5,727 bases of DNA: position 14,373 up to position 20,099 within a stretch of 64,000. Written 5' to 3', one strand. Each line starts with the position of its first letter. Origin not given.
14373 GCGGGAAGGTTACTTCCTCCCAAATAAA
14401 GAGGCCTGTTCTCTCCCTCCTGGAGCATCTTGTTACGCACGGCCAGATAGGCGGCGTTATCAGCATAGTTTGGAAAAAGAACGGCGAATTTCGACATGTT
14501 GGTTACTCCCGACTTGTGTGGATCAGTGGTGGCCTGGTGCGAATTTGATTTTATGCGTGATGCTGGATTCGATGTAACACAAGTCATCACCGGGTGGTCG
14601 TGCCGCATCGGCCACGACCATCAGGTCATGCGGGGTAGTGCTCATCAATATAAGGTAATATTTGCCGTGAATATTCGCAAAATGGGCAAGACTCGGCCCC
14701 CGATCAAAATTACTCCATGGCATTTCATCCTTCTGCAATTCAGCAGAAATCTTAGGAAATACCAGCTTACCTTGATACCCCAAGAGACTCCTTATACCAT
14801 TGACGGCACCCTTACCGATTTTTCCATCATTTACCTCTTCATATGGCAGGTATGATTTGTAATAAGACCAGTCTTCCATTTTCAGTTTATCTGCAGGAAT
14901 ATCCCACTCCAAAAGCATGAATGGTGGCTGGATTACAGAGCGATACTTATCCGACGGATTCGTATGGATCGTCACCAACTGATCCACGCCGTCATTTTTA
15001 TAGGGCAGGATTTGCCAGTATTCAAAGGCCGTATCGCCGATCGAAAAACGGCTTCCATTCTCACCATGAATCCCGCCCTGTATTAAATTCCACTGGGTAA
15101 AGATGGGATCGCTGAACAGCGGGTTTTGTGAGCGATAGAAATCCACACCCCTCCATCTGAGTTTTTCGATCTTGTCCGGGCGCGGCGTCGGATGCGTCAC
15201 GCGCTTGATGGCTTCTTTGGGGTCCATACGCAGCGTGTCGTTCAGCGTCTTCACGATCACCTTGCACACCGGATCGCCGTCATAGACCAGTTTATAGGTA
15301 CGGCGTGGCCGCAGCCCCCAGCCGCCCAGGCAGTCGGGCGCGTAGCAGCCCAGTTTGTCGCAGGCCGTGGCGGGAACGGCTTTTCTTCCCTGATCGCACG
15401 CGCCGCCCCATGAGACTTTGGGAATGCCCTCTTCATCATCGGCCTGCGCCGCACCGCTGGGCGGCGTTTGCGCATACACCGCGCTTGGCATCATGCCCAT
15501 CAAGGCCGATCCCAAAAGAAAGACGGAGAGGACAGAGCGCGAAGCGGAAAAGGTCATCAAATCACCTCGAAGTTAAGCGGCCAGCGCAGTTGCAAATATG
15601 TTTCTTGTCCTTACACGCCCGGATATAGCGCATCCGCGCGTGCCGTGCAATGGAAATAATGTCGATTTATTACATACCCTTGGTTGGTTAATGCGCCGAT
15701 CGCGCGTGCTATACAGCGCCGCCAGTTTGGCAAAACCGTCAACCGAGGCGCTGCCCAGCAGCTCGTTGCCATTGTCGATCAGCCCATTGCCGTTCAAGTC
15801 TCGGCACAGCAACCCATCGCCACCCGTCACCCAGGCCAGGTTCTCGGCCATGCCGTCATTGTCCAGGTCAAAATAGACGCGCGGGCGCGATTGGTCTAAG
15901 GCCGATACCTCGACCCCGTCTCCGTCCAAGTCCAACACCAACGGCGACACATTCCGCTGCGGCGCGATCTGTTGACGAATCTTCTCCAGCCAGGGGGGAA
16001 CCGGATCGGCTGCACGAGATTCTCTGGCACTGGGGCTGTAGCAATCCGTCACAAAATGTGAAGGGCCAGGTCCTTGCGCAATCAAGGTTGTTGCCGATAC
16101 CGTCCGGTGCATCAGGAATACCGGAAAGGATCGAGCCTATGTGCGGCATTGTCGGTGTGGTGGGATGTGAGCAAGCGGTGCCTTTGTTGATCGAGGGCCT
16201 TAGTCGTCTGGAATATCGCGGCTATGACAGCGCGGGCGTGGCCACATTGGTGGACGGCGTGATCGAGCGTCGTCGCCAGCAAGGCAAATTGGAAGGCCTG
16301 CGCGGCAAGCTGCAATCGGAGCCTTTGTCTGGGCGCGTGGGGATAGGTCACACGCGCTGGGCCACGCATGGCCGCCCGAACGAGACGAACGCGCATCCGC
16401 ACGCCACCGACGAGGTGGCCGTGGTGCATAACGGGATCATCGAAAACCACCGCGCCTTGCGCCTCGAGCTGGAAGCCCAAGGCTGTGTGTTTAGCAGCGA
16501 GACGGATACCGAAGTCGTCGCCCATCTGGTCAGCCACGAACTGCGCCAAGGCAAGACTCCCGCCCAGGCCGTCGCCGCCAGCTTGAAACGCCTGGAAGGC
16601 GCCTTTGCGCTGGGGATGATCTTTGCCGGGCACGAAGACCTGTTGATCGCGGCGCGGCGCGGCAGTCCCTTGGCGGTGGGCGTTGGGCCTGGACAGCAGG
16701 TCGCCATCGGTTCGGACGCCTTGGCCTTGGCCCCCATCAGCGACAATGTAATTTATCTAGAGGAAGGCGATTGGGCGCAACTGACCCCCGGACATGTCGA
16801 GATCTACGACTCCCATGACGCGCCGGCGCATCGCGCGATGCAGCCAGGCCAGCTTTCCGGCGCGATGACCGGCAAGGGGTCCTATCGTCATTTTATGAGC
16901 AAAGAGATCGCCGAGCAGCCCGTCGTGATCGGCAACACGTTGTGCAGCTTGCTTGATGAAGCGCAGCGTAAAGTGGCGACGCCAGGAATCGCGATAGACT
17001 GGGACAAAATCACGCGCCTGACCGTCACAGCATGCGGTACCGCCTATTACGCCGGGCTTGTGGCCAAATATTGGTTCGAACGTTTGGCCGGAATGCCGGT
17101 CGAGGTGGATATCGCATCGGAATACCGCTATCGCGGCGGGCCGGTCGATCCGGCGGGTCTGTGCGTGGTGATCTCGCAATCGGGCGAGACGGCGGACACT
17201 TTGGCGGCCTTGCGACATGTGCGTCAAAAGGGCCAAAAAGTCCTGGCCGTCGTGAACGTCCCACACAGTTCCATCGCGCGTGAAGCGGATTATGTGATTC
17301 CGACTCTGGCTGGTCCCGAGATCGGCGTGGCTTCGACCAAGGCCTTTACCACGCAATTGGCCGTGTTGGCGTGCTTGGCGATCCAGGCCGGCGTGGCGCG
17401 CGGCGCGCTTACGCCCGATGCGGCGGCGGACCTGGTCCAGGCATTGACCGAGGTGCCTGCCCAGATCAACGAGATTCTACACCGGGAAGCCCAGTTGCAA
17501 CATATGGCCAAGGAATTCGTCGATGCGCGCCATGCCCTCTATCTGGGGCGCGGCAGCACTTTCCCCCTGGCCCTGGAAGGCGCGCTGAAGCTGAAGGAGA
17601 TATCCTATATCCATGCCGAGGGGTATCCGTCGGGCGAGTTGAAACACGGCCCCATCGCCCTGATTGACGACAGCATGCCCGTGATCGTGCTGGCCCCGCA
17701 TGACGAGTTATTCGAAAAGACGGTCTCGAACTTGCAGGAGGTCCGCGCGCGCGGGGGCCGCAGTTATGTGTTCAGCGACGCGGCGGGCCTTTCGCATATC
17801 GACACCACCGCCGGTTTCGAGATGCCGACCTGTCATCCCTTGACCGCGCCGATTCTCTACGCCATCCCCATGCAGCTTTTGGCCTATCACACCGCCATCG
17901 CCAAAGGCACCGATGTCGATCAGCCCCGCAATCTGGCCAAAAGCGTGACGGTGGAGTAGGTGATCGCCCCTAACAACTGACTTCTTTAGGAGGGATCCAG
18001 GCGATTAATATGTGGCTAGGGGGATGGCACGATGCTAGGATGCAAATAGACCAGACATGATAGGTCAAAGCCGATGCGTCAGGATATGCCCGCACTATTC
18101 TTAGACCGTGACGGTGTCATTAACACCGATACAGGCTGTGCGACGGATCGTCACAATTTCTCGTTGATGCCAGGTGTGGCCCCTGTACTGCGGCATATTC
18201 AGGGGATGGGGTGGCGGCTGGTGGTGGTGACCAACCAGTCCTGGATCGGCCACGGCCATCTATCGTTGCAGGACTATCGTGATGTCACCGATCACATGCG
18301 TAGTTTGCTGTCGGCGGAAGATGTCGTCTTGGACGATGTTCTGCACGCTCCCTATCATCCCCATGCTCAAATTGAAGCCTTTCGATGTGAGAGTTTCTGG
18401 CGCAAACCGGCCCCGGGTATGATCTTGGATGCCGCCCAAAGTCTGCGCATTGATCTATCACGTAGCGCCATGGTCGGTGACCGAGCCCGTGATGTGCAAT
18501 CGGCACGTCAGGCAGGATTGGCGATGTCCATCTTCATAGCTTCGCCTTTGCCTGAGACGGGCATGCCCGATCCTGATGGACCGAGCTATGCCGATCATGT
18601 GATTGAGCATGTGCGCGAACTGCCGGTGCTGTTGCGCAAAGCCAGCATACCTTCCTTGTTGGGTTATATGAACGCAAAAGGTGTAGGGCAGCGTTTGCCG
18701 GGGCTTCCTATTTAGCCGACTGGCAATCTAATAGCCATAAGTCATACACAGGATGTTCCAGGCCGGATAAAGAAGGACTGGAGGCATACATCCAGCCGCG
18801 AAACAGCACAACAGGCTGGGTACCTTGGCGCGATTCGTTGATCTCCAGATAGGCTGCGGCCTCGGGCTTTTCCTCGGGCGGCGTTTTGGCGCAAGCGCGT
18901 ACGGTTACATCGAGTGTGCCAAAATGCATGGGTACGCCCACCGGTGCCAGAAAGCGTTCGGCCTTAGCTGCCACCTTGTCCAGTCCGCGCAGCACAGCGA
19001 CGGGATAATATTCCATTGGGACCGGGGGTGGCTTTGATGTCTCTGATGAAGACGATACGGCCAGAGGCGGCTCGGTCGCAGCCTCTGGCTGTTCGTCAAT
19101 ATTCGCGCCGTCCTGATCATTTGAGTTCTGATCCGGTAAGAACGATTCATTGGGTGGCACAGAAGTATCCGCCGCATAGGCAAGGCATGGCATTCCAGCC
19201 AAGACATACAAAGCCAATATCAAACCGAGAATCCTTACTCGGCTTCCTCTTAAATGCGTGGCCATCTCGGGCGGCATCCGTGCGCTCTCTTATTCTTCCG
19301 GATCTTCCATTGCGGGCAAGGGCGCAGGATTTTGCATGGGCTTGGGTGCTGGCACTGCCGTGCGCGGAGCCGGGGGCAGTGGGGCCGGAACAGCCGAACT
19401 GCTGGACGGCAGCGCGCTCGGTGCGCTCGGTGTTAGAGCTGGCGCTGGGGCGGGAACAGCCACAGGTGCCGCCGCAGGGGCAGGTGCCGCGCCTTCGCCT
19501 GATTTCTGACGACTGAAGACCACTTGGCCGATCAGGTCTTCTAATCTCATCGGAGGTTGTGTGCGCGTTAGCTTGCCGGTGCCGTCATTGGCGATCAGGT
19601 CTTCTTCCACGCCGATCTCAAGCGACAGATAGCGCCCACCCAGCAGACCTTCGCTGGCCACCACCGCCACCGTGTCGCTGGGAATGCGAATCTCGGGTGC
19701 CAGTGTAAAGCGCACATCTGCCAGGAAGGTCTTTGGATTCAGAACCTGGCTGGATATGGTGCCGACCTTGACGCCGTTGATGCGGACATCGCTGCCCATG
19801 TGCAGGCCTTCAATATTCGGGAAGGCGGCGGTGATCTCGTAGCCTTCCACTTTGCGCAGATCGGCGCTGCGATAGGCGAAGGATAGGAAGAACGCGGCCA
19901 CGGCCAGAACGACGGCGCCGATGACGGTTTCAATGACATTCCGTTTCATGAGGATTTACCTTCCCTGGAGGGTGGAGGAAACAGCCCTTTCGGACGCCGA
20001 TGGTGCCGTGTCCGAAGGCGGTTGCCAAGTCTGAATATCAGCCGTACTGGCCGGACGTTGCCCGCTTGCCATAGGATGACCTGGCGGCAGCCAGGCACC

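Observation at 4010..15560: T1SS operon whose RTX cargo carries an N-terminal lysozyme-like domain plus LysM, with a periplasmic protein in the hlyC slot: candidate secreted muramidase bacteriocin and immunity pair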

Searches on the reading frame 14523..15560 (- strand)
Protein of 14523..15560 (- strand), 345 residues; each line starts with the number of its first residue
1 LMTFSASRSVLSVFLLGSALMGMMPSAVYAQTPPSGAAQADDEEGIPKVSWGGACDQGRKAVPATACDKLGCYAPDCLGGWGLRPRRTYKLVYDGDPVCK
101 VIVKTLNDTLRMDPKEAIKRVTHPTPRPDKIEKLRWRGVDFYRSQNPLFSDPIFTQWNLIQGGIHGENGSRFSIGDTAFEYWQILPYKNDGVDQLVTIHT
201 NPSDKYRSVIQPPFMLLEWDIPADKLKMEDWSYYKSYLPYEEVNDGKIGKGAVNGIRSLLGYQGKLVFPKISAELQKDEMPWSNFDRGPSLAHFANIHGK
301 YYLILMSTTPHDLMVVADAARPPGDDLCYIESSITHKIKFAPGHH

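Call 5: search_protein_families(library=pfam, proteins=[window:14523-15560:-], max_evalue=0.01)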
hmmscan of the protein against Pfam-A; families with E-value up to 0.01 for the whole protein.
window:14523-15560:- (345 aa): 0 families

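Call 10: search_solved_structures(query=window:14526-15560:-, max_evalue=10, show_alignments=2)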
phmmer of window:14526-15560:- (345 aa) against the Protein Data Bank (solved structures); distinct sequences matched with E-value up to 10: 0.

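Call 12: find_homologous_proteins(query=window:14526-15560:-, max_evalue=0.001)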
Query window:14526-15560:- (345 aa): 1 proteins with E <= 0.001 among 1705 candidates.
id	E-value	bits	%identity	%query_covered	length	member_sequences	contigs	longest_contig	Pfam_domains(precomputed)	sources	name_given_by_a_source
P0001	6.9e-157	540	88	75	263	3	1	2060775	-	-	-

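Call 14: search_protein_families(library=pfam, proteins=[window:14526-15560:-], max_evalue=10)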
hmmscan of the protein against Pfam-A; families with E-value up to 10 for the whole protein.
window:14526-15560:- (345 aa): 0 families

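Call 15: find_related_loci(query=window:14526-15560:-, collection=genome_contigs, flank=10000)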
Query window:14526-15560:- (345 aa) in genome_contigs; peptide patterns used: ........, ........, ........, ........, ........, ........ (x = any residue, [..] = any of these).
32 stretches matched a pattern, but none encodes a relative of the query by tblastn (E <= 1e-3).

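Call 16: search_protein_families(library=ncbifam, proteins=[window:14526-15560:-], max_evalue=0.1)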
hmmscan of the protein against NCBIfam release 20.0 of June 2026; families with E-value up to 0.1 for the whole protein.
window:14526-15560:- (345 aa): 0 families

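Call 33: predict_structure(protein=window:14526-15560:-)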
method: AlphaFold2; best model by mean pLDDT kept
length: 345 residues; sequences in the alignment: 1
mean_pLDDT: 31.3   pTM: 0.21
mean pLDDT of the five models: 31.3, 27.8, 27.7, 25.9, 23.7
residues with pLDDT >= 90: 0; 70-90: 0; 50-70: 4; < 50: 341
segments of 3 or more residues with pLDDT < 50: 1-4, 14-345
pLDDT, mean of each block of 10 residues (from residue 1): 45 43 39 33 30 32 34 28 24 27 29 34 31 34 32 29 27 27 30 32 30 36 35 30 31 28 26 25 29 38 38 28 27 26 23
secondary structure, 60 per line:
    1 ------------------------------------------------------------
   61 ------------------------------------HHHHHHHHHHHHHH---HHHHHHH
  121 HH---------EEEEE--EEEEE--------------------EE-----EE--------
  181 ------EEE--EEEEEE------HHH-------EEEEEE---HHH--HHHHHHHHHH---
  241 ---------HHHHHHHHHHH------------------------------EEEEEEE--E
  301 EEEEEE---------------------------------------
elements in order: H97-110 H114-122 E132-136 E139-143 E187-189 E192-197 E214-219 H228-237 H250-260 E291-297 E300-306

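Call 66: find_related_loci(query=A4, collection=genome_contigs, flank=8000)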
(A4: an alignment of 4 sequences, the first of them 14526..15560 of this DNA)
Query A4 (345 aa) in genome_contigs; peptide patterns used: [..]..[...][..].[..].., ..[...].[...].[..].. (x = any residue, [..] = any of these).
27 stretches matched a pattern, but none encodes a relative of the query by tblastn (E <= 1e-3).

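Call 67: search_solved_structures(query=A4, max_evalue=10, show_alignments=0)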
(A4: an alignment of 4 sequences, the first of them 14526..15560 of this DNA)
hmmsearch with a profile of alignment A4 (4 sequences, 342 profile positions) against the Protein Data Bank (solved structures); distinct sequences matched with E-value up to 10: 3.
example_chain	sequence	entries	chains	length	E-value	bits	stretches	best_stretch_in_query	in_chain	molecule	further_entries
7w5z_O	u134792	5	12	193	0.4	12.9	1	137-251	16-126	Cytochrome c oxidase subunit TT15 | Mobilization protein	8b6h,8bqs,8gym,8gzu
8utk_A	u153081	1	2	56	0.64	12.2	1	73-106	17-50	23R-B04dslf02IB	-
6rfq_n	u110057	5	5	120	1.7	10.9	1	98-132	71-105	Subunit NUNM of NADH:Ubiquinone Oxidoreductase (Complex I)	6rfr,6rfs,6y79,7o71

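Call 68: find_related_loci(query=A4, collection=metagenome_contigs, flank=6000)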
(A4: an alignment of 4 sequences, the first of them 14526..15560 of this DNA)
Query A4 (345 aa) in metagenome_contigs; peptide patterns used: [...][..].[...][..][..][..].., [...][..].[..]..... (x = any residue, [..] = any of these).
66 stretches matched a pattern, but none encodes a relative of the query by tblastn (E <= 1e-3).

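Call 85: search_protein_families(library=phrogs, alignment_id=A4, max_evalue=1)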
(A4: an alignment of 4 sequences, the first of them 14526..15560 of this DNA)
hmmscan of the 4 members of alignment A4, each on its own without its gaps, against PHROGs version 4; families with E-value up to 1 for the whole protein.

A. member 1, window:14526-15560:- (345 aa): 1 family
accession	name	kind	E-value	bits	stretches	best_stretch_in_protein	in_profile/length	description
phrog_4923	-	unknown function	0.13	13.2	1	51-76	4-29/49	-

B. families by the number of members that match (of 4 scanned): 1 family
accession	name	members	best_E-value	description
phrog_4923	-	1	0.13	-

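Call 101: search_dna_similar(query=window:14526-15560:-, collection=plasmids, mode=protein, max_evalue=0.001, max_rows=20)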
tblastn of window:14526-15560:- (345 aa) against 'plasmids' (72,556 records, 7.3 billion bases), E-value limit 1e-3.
No match.

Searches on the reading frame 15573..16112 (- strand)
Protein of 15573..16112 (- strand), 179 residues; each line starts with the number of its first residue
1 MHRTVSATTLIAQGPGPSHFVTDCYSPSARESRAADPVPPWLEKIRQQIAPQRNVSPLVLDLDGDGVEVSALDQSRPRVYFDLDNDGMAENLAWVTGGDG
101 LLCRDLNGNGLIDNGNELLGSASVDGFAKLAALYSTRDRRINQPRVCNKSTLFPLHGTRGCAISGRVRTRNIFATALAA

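Call 5: search_protein_families(library=pfam, proteins=[window:15573-16112:-], max_evalue=0.01)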
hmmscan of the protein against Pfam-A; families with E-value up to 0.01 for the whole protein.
window:15573-16112:- (179 aa): 0 families

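Call 14: search_protein_families(library=pfam, proteins=[window:15573-16112:-], max_evalue=10)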
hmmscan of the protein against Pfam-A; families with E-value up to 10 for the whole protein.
window:15573-16112:- (179 aa): 4 families
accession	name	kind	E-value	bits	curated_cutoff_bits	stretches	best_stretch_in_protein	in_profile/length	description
PF13517.12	FG-GAP_3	-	0.057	14.5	26.9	0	53-67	42-56/61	FG-GAP-like repeat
PF20615.3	DUF6802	-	0.16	12.4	27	1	58-96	32-72/102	Family of unknown function (DUF6802)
PF01839.29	FG-GAP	-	0.98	9.8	22.1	1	56-66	4-14/37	FG-GAP repeat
PF13202.12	EF-hand_5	-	3.7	7.6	25.9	0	60-66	8-14/25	EF hand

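Call 16: search_protein_families(library=ncbifam, proteins=[window:15573-16112:-], max_evalue=0.1)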
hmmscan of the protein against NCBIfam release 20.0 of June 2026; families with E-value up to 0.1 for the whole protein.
window:15573-16112:- (179 aa): 0 families

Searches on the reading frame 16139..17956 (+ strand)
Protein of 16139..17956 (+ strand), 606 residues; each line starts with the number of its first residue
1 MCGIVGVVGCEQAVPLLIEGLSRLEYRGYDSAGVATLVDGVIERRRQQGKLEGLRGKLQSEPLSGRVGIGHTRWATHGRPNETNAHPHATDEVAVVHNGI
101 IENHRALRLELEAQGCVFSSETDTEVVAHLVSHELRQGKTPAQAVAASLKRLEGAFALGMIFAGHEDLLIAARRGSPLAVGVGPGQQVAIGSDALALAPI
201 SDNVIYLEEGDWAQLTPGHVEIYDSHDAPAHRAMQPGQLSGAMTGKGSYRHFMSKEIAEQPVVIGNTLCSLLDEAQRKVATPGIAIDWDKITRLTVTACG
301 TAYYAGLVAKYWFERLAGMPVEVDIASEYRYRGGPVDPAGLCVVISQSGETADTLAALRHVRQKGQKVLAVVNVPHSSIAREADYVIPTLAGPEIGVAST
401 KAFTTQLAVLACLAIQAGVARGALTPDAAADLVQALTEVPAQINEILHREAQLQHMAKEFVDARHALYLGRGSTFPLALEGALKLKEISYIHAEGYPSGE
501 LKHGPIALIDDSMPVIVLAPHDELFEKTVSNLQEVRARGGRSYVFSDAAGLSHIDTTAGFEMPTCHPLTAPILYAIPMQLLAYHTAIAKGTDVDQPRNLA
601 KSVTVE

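Call 58: find_related_loci(query=window:16139-17956:+, collection=genome_contigs, flank=10000)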
Query window:16139-17956:+ (606 aa) in genome_contigs; peptide patterns used: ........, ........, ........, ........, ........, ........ (x = any residue, [..] = any of these).
600 stretches matched a pattern (row limit reached: there are more); 594 encode a relative of the query (tblastn E <= 1e-3); the best 80 are kept; 80 distinct loci.
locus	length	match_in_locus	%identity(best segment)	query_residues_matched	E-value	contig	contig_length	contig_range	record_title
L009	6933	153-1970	63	1-606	0e+0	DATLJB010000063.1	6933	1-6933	MAG TPA_asm: Terriglobia bacterium isolate SMAG_U13684 k141_12643, whole genome shotgun sequence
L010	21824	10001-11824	61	1-606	0e+0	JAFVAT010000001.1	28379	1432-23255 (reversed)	MAG: Alphaproteobacteria bacterium isolate RGIG5000 Roe_deer_Rumen-5__c201, whole genome shotgun sequence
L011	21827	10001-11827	62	1-606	0e+0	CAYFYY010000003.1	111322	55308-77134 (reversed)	MAG TPA_asm: uncultured Flavobacteriales bacterium isolate ERP108616_co2_15 genome assembly, contig: NODE_98_length_1113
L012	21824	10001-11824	61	1-606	0e+0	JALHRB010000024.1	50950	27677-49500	MAG: Pseudolabrys sp. isolate maxbin.076_sub c_000000003351, whole genome shotgun sequence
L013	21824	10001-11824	61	1-606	0e+0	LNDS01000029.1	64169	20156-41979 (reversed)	MAG: Rhizobiales bacterium Ga0077525 Ga0077525_125.1, whole genome shotgun sequence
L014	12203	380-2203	61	1-606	0e+0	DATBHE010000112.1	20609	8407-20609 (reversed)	MAG TPA_asm: Pseudolabrys sp. isolate SMAG_U3856 k141_1970192, whole genome shotgun sequence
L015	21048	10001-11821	61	1-606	0e+0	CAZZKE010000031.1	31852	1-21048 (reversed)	MAG TPA_asm: uncultured Thalassospiraceae bacterium isolate SRP128015_co1_124 genome assembly, contig: NODE_1531_length_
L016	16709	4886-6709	61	1-606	0e+0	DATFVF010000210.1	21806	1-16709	MAG TPA_asm: Pseudolabrys sp. isolate SMAG_U9457 k141_835050, whole genome shotgun sequence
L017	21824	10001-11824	61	1-606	0e+0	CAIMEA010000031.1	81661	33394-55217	MAG: uncultured Rhizobiales bacterium isolate VK_bin-0224 genome assembly, contig: bin-0224:031/240, whole genome shotgu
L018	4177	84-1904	62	1-606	0e+0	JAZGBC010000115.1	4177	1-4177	MAG: Kiloniellales bacterium isolate SCS1bin.6 SCS1bin.6_115, whole genome shotgun sequence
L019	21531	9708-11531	60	1-606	0e+0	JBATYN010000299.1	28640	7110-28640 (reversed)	MAG: Pseudolabrys sp. isolate MFD10813_ilm_asm_bin9 k127_306997, whole genome shotgun sequence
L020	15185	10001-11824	61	1-606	0e+0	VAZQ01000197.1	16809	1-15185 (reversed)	MAG: Alphaproteobacteria bacterium isolate AP_12 14_0903_13_40cm_scaffold_13087, whole genome shotgun sequence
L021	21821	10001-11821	60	1-606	0e+0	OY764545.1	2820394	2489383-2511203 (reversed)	MAG: Rhodospirillaceae bacterium isolate beb2b421-6d21-4c89-bdf5-81a05d3e7e62 genome assembly, chromosome: 1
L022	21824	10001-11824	60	1-606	0e+0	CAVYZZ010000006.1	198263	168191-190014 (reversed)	MAG: uncultured Alphaproteobacteria bacterium isolate MFD02416.bin.1.417 genome assembly, contig: contig_31093, whole ge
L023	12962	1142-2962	61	1-606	0e+0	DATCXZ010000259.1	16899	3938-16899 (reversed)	MAG TPA_asm: Kiloniellaceae bacterium isolate SMAG_U7452 k141_78302, whole genome shotgun sequence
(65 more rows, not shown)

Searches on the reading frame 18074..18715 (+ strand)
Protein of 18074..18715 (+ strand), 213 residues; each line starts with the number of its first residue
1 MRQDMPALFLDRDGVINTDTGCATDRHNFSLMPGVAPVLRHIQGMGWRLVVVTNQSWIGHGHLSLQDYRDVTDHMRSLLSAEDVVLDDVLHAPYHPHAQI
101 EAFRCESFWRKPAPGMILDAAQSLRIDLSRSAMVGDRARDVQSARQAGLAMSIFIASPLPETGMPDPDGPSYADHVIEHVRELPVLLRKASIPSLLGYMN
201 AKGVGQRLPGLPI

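Call 87: search_protein_families(library=pfam, proteins=[window:18074-18715:+], max_evalue=0.001)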
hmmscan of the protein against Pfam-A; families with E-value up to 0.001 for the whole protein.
window:18074-18715:+ (213 aa): 4 families
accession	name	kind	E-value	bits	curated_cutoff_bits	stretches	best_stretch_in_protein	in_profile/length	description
PF00702.32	Hydrolase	-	1.9e-11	45.2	26.4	1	21-148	89-191/191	haloacid dehalogenase-like hydrolase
PF13242.12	Hydrolase_like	-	8.1e-11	42.1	22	1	109-150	2-44/75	HAD-hyrolase-like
PF13419.12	HAD_2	-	1.1e-08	35.9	23.8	1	110-150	134-174/178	Haloacid dehalogenase-like hydrolase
PF08645.17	PNK3P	-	1e-05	25.8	22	1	18-140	14-129/161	Polynucleotide kinase 3 phosphatase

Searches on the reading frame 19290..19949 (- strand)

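Call 87: search_protein_families(library=pfam, proteins=[window:19290-19949:-], max_evalue=0.001)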
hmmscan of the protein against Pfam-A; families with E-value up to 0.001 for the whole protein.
window:19290-19949:- (219 aa): 1 family
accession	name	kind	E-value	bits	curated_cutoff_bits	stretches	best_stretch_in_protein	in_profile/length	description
PF02470.25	MlaD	-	4.2e-19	69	25.1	1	36-111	2-79/81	MlaD protein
